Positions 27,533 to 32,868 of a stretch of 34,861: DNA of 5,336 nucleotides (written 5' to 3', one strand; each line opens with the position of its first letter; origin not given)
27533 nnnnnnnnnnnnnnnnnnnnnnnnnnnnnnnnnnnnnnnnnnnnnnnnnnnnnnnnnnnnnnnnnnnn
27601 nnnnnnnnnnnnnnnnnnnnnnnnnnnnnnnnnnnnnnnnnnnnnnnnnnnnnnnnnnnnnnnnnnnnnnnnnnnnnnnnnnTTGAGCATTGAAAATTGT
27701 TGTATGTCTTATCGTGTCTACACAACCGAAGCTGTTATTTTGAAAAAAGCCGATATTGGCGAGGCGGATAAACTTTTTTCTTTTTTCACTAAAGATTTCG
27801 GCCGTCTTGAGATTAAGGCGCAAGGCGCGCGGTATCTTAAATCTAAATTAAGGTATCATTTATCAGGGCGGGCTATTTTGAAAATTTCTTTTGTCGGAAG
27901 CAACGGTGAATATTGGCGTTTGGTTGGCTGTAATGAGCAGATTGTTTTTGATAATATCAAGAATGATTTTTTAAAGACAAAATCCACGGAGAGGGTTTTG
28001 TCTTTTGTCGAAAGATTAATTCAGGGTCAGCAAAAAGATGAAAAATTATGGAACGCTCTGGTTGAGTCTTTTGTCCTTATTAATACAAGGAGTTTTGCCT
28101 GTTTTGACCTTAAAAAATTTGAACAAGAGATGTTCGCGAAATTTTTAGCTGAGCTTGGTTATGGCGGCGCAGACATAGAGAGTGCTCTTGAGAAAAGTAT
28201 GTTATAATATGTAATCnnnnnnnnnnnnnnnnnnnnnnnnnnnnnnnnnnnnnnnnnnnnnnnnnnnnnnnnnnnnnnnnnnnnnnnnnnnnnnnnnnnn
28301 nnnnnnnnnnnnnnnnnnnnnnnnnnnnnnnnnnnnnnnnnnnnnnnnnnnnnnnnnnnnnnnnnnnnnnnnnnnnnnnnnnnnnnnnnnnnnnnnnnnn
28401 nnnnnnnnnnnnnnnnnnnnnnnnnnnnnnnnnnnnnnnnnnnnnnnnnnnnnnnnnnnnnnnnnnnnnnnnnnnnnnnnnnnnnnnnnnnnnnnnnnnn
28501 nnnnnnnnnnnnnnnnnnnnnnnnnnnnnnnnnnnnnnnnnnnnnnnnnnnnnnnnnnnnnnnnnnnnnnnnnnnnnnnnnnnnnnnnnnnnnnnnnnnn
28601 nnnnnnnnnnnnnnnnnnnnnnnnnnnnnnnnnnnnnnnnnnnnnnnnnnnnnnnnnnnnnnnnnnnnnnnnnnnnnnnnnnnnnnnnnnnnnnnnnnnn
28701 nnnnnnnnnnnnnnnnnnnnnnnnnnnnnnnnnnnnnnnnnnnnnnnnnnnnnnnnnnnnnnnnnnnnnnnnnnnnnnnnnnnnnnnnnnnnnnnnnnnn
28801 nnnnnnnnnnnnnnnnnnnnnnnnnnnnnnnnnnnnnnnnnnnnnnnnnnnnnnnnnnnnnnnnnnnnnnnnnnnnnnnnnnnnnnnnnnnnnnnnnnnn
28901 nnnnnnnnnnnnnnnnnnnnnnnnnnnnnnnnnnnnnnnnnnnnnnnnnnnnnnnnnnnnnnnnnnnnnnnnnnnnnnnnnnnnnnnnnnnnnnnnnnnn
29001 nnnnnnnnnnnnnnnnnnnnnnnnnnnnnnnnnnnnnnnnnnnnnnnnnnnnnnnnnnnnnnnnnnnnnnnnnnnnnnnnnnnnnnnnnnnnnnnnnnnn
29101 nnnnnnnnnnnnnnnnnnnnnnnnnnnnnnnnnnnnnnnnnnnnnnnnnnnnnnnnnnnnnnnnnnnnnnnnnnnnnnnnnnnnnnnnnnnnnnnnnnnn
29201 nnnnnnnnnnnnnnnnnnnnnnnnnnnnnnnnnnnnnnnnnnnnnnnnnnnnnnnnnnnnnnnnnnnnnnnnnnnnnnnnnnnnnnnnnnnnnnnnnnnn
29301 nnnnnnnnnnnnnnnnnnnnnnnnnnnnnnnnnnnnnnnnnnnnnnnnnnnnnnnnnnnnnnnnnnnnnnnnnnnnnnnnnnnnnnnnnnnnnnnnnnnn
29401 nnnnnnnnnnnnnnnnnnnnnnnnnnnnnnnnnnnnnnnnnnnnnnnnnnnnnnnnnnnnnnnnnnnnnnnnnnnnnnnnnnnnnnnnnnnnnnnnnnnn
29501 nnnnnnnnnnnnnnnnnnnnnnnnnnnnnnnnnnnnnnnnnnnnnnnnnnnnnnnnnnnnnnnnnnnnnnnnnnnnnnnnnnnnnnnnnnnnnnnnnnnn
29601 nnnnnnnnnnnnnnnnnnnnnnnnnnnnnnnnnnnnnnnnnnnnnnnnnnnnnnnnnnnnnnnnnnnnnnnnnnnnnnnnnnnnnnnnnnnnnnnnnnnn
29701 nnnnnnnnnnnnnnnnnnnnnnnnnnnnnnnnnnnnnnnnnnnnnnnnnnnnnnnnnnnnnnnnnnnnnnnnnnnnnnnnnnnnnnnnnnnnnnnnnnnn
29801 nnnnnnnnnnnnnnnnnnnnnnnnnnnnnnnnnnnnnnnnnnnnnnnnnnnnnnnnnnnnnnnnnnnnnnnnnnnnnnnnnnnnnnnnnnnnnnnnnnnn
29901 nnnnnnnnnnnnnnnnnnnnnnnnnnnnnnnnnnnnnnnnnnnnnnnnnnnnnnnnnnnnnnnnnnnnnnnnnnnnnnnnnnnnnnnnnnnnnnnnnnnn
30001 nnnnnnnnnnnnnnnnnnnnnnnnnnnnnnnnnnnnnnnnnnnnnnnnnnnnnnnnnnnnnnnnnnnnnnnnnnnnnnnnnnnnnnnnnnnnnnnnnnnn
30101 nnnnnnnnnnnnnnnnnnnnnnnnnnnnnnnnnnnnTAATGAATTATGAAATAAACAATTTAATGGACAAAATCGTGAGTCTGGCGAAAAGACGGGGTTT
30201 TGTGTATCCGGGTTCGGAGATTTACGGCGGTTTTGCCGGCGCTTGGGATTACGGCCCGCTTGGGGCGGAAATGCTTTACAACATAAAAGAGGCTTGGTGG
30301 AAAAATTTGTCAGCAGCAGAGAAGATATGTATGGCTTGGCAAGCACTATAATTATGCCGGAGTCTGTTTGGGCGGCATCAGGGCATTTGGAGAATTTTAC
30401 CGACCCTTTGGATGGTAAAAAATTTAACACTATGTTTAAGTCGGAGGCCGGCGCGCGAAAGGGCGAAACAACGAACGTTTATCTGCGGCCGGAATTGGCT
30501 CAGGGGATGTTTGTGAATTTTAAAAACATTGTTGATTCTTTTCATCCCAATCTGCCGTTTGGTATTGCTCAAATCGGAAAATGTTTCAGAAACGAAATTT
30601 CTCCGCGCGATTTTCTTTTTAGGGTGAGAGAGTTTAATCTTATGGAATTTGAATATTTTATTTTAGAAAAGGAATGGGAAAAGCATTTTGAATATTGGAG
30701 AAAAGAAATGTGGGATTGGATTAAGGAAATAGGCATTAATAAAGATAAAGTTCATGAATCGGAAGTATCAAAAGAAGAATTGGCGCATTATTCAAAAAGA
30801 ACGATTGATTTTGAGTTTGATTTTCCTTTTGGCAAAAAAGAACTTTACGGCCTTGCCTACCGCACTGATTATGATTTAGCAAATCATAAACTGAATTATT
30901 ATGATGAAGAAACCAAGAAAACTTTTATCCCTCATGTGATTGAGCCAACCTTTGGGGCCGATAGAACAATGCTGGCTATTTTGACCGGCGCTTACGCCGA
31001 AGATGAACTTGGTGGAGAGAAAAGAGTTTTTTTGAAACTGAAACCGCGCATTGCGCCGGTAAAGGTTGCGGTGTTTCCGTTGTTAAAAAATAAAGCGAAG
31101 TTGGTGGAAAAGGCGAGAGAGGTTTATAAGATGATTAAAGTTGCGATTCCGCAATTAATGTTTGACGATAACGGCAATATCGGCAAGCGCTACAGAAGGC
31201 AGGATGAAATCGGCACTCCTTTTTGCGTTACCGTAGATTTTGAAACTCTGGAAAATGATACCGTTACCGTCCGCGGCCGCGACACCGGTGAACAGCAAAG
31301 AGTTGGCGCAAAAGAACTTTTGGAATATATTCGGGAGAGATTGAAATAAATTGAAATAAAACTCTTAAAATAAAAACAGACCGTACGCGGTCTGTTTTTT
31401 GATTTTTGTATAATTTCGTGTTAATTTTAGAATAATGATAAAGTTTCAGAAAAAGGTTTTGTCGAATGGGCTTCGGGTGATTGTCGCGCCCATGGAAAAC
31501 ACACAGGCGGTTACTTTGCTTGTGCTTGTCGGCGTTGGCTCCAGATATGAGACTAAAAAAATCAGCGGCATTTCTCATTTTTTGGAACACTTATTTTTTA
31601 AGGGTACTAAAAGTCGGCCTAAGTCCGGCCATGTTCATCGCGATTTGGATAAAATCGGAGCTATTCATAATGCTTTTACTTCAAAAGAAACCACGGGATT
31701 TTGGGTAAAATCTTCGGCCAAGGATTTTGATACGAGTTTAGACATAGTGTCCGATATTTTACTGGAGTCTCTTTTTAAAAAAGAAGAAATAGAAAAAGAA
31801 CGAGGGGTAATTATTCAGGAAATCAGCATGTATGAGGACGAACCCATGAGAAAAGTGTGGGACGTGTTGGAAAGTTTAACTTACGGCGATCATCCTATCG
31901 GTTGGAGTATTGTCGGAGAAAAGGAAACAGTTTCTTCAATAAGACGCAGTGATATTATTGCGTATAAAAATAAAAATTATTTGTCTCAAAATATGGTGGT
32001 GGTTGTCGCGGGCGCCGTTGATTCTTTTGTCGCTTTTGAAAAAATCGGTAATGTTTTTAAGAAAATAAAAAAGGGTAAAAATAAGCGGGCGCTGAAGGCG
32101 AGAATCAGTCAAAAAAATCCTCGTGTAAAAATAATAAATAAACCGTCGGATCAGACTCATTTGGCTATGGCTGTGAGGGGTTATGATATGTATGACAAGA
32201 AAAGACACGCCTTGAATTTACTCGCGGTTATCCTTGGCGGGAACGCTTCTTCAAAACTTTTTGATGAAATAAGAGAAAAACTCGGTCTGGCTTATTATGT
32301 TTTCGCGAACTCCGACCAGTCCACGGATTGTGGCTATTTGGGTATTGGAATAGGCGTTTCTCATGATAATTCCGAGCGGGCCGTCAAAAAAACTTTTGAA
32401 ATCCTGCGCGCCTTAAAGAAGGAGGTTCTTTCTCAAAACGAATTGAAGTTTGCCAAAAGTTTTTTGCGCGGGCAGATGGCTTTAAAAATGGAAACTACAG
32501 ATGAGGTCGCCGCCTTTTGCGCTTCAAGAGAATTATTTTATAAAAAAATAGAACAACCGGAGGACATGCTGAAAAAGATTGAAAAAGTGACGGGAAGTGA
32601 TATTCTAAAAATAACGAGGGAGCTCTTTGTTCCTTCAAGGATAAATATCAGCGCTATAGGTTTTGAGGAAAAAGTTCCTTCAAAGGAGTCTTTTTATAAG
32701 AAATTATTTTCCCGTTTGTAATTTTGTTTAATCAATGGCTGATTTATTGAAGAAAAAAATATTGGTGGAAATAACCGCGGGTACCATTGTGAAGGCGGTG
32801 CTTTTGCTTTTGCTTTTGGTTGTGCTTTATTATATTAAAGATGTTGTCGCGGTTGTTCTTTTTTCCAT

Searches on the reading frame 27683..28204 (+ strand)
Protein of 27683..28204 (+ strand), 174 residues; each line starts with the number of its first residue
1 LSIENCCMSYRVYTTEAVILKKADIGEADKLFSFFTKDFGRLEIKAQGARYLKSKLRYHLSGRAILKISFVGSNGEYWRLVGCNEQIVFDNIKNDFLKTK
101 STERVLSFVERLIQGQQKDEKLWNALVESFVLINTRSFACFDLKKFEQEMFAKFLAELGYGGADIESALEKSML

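Call 21: search_protein_families(library=pfam, proteins=[window:27683-28204:+], max_evalue=0.001)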
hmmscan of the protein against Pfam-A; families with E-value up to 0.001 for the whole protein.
window:27683-28204:+ (174 aa): 1 family
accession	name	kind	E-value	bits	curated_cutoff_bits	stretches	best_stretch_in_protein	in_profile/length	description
PF11967.14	RecO_N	-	5.9e-10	39.5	27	1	12-61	3-52/80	Recombination protein O N terminal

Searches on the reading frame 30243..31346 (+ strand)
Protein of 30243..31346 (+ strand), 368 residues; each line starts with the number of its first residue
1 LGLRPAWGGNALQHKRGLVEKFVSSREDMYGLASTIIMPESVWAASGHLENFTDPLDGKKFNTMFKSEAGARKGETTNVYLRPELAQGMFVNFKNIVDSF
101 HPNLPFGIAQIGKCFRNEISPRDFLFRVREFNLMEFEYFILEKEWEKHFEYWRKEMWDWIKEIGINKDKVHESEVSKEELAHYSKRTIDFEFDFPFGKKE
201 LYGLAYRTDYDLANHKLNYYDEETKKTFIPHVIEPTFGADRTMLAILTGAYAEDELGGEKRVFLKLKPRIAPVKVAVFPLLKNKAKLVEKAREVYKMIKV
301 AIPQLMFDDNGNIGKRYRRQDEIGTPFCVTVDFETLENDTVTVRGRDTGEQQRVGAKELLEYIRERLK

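Call 21: search_protein_families(library=pfam, proteins=[window:30243-31346:+], max_evalue=0.001)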
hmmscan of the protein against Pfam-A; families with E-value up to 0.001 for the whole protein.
window:30243-31346:+ (368 aa): 2 families
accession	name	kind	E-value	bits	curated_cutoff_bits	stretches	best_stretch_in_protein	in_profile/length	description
PF03129.25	HGTP_anticodon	-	1.6e-23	83.1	21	1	274-366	1-94/94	Anticodon binding domain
PF00587.30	tRNA-synt_2b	-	7.3e-16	59.2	29.3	1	76-247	8-176/179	tRNA synthetase class II core domain (G, H, P, S and T)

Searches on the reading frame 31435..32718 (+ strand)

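Call 21: search_protein_families(library=pfam, proteins=[window:31435-32718:+], max_evalue=0.001)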
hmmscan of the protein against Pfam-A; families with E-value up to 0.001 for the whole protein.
window:31435-32718:+ (428 aa): 2 families
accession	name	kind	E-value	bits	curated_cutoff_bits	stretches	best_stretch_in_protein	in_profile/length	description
PF00675.25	Peptidase_M16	-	2.1e-37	128.7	22.3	1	15-161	2-147/149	Insulinase (Peptidase family M16)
PF05193.26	Peptidase_M16_C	-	9.9e-36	123.7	23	1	169-342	2-179/181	Peptidase M16 inactive domain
